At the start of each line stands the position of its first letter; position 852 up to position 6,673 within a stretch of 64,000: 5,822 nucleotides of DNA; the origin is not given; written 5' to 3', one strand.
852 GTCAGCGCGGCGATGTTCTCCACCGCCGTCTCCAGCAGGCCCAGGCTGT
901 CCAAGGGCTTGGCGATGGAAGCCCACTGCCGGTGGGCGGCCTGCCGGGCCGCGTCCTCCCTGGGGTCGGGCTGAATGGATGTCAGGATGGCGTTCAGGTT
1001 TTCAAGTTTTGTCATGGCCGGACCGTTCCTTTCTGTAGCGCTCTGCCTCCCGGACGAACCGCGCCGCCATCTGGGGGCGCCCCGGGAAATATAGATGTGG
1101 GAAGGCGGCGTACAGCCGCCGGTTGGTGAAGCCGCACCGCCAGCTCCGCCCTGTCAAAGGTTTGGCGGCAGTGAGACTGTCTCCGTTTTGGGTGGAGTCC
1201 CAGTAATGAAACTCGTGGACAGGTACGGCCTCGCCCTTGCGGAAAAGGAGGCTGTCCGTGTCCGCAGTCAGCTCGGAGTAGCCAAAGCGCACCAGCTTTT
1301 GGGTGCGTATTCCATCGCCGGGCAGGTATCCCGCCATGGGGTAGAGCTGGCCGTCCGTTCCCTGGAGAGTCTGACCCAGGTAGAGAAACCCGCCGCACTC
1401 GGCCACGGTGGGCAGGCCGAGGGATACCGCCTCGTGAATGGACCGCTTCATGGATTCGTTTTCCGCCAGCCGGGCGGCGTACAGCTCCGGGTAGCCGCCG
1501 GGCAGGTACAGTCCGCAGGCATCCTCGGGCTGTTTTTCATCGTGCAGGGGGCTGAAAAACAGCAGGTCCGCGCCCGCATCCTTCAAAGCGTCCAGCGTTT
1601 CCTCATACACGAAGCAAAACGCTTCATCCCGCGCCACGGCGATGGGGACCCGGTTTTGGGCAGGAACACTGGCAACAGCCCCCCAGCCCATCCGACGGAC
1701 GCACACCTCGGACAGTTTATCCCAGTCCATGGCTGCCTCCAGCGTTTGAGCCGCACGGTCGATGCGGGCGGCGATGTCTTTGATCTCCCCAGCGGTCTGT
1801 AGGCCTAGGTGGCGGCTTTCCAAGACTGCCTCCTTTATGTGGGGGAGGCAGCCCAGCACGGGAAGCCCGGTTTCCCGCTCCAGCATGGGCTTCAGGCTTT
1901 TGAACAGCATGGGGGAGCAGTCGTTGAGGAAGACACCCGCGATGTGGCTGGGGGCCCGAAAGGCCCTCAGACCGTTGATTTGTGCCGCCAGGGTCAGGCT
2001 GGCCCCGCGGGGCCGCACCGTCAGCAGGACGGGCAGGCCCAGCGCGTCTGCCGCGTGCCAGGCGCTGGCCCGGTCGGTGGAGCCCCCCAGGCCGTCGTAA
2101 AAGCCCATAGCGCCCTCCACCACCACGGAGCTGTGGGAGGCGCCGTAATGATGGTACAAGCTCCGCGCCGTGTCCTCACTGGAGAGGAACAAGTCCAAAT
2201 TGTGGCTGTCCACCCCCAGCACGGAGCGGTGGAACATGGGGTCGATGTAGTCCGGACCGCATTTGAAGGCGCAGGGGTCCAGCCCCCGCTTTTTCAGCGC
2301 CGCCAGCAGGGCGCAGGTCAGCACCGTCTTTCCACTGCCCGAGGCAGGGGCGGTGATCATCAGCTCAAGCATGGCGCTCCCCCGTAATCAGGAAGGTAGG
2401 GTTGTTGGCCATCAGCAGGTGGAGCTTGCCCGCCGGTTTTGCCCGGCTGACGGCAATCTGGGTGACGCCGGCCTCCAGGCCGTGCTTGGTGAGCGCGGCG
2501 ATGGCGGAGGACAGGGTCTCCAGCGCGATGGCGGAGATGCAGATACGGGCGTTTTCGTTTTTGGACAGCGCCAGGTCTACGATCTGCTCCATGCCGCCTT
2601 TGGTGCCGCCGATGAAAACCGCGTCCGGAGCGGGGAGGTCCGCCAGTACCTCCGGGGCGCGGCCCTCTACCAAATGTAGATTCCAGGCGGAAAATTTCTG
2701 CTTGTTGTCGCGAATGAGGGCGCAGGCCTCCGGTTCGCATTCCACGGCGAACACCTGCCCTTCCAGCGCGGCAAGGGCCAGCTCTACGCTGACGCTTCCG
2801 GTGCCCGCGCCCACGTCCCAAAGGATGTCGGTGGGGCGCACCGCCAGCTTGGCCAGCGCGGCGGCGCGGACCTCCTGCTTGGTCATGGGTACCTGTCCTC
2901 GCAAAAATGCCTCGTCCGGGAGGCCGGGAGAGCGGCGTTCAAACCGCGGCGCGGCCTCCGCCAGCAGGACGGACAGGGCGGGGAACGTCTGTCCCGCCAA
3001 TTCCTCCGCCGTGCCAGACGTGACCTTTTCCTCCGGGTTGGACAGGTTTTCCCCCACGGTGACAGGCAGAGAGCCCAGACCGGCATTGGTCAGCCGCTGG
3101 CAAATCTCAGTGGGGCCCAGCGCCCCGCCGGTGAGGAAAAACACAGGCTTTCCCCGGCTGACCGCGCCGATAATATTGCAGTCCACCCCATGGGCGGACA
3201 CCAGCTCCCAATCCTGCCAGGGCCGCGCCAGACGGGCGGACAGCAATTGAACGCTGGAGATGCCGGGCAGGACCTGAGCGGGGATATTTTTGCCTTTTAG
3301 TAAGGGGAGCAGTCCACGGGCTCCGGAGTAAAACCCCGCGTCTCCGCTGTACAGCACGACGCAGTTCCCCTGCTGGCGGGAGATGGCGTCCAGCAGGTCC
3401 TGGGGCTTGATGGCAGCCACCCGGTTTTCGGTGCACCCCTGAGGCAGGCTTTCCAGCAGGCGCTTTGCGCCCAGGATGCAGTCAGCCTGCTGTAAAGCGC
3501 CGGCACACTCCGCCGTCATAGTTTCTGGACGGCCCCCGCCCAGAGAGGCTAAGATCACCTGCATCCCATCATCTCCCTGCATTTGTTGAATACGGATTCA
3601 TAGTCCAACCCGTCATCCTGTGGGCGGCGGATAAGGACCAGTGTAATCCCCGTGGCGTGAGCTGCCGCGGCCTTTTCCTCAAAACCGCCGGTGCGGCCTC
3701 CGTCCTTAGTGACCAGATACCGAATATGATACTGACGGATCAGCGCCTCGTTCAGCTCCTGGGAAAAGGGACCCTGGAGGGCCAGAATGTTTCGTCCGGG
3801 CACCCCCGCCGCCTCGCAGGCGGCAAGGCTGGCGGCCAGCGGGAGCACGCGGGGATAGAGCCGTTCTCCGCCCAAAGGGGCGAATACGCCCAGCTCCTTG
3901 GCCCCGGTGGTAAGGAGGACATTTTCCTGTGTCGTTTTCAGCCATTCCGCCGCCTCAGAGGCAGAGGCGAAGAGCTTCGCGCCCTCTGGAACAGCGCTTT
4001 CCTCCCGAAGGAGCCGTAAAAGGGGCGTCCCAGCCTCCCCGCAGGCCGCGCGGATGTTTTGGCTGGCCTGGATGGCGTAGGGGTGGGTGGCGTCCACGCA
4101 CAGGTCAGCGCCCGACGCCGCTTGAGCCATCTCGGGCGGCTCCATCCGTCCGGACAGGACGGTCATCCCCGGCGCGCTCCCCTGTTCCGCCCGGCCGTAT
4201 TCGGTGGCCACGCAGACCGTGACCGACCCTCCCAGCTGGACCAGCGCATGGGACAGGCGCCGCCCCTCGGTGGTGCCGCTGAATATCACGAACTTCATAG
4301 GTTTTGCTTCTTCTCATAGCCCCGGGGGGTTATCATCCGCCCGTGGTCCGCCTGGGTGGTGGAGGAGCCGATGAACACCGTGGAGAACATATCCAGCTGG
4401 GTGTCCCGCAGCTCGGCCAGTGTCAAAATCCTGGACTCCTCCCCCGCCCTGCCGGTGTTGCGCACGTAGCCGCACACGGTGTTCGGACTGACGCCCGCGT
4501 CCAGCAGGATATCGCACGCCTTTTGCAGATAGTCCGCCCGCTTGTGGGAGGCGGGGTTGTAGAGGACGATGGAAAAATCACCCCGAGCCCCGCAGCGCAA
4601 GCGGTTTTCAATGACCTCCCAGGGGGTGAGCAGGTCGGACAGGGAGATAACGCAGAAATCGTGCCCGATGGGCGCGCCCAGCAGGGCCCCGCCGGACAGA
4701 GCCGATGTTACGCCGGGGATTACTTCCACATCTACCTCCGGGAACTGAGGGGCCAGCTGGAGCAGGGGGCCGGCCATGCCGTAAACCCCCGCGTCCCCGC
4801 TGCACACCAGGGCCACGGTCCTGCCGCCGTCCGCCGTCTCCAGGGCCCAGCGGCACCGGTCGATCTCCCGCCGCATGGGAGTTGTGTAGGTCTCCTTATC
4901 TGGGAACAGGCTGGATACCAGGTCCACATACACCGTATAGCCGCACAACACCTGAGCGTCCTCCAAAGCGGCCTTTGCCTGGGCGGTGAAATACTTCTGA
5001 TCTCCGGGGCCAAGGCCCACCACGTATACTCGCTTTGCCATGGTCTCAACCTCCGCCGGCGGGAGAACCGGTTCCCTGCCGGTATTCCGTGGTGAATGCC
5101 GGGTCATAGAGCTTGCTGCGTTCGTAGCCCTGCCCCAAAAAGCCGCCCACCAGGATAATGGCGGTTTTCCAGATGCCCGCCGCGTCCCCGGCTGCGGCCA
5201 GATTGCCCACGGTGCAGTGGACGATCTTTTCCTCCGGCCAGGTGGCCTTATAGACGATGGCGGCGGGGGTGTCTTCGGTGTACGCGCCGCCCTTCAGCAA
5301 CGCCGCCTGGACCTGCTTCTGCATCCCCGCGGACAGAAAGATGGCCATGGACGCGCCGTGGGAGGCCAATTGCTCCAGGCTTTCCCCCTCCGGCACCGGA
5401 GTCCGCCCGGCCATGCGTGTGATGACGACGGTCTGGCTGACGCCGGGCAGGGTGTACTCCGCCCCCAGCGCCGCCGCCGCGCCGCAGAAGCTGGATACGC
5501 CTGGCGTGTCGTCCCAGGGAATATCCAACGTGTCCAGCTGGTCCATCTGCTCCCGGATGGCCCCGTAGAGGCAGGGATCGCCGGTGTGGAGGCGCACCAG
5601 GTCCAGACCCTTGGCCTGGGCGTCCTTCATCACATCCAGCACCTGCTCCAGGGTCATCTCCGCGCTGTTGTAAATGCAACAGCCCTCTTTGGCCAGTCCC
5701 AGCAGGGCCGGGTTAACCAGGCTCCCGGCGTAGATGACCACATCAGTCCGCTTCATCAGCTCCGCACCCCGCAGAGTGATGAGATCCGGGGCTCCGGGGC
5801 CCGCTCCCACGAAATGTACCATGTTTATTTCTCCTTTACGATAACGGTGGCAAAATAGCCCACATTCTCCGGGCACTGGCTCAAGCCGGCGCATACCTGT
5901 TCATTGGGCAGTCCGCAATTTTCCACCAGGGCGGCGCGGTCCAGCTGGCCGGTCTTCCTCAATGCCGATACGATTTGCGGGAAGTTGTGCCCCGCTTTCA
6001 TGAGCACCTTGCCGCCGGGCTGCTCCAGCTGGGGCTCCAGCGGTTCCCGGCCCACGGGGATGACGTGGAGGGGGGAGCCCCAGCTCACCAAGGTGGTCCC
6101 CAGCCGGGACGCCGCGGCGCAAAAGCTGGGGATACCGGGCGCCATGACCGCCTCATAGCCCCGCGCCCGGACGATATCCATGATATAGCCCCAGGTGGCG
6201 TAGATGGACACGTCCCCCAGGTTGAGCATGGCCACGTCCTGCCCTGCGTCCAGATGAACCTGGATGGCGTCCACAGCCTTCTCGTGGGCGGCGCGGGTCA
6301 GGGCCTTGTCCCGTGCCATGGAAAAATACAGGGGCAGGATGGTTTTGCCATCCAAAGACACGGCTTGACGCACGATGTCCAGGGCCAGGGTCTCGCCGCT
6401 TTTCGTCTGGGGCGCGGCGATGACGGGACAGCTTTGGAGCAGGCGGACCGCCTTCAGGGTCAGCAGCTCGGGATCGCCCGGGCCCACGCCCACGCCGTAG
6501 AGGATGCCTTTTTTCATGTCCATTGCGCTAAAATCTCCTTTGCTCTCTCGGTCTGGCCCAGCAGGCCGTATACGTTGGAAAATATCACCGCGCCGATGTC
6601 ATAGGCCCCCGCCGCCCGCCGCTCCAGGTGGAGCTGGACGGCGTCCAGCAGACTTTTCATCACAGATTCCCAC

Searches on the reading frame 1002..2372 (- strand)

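Call 42: search_protein_families(library=pfam, proteins=[window:1002-2372:-], max_evalue=0.00001)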
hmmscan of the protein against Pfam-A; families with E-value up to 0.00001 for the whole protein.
window:1002-2372:- (456 aa): 3 families
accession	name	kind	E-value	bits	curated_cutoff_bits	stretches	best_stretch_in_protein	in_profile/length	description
PF07685.20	GATase_3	-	1.4e-26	93.8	27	1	244-430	2-192/196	CobB/CobQ-like glutamine amidotransferase domain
PF01656.29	CbiA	-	5.4e-11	43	25.4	1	4-180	1-113/125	CobQ/CobB/MinD/ParA nucleotide binding domain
PF13500.12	AAA_26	-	3e-10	40.7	27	0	76-181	95-193/198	AAA domain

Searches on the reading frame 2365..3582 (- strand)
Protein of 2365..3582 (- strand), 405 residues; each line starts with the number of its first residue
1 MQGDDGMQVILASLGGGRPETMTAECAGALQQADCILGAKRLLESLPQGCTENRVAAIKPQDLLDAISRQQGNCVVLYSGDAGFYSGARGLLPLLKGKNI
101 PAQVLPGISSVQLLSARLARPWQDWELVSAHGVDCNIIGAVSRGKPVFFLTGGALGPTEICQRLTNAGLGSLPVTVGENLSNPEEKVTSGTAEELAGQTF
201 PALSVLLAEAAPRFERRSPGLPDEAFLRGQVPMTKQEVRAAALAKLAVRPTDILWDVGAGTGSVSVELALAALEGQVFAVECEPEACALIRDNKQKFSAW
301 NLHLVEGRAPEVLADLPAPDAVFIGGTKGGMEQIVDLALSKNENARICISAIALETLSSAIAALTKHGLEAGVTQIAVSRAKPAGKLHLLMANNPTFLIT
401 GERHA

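Call 42: search_protein_families(library=pfam, proteins=[window:2365-3582:-], max_evalue=0.00001)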
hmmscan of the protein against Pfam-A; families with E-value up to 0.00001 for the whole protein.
window:2365-3582:- (405 aa): 1 family
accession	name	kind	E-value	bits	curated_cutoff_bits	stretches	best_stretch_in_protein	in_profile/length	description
PF00590.25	TP_methylase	-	6.1e-23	82.3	27.8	1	9-196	2-212/212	Tetrapyrrole (Corrin/Porphyrin) Methylases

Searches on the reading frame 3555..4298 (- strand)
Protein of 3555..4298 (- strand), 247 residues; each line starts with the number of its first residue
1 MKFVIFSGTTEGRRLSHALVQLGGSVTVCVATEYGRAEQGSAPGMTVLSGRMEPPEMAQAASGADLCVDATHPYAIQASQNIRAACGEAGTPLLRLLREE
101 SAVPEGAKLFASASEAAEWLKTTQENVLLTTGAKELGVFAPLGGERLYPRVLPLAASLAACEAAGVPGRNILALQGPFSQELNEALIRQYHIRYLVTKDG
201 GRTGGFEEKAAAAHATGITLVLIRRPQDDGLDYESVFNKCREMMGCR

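Call 42: search_protein_families(library=pfam, proteins=[window:3555-4298:-], max_evalue=0.00001)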
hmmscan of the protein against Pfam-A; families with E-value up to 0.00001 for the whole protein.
window:3555-4298:- (247 aa): 1 family
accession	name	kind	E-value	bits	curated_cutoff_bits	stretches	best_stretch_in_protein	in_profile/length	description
PF02571.20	CbiJ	-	3e-65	220.4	28.6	1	4-239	3-232/234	Precorrin-6x reductase CbiJ/CobK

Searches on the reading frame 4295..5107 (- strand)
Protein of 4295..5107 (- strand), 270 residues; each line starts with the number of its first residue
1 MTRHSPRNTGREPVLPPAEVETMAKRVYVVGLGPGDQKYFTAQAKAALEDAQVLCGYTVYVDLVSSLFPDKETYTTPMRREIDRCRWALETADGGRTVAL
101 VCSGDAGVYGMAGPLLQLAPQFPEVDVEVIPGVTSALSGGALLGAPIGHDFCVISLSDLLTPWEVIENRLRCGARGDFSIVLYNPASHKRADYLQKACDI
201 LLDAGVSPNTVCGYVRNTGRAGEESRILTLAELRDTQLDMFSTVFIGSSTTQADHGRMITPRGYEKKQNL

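Call 42: search_protein_families(library=pfam, proteins=[window:4295-5107:-], max_evalue=0.00001)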
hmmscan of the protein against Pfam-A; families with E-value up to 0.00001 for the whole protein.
window:4295-5107:- (270 aa): 1 family
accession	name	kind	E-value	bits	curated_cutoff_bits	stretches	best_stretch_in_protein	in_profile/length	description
PF00590.25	TP_methylase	-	2.6e-35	122.7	27.8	1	26-233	1-211/212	Tetrapyrrole (Corrin/Porphyrin) Methylases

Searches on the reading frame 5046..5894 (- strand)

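Call 42: search_protein_families(library=pfam, proteins=[window:5046-5894:-], max_evalue=0.00001)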
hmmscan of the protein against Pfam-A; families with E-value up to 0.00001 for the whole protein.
window:5046-5894:- (282 aa): 1 family
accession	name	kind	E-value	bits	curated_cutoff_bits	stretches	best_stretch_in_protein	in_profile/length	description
PF00590.25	TP_methylase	-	7.4e-44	150.7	27.8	1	25-232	1-211/212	Tetrapyrrole (Corrin/Porphyrin) Methylases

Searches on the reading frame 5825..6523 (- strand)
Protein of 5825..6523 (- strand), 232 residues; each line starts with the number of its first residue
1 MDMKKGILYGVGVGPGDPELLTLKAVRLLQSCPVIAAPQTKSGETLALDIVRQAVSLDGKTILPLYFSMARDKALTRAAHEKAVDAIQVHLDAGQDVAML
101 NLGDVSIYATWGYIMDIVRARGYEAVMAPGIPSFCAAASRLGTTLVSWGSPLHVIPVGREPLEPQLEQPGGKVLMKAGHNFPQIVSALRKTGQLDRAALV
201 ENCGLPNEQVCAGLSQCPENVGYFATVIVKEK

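Call 42: search_protein_families(library=pfam, proteins=[window:5825-6523:-], max_evalue=0.00001)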
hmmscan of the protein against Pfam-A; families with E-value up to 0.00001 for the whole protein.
window:5825-6523:- (232 aa): 1 family
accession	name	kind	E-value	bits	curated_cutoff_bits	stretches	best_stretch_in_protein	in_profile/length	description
PF00590.25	TP_methylase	-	4e-47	161.3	27.8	1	8-213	2-206/212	Tetrapyrrole (Corrin/Porphyrin) Methylases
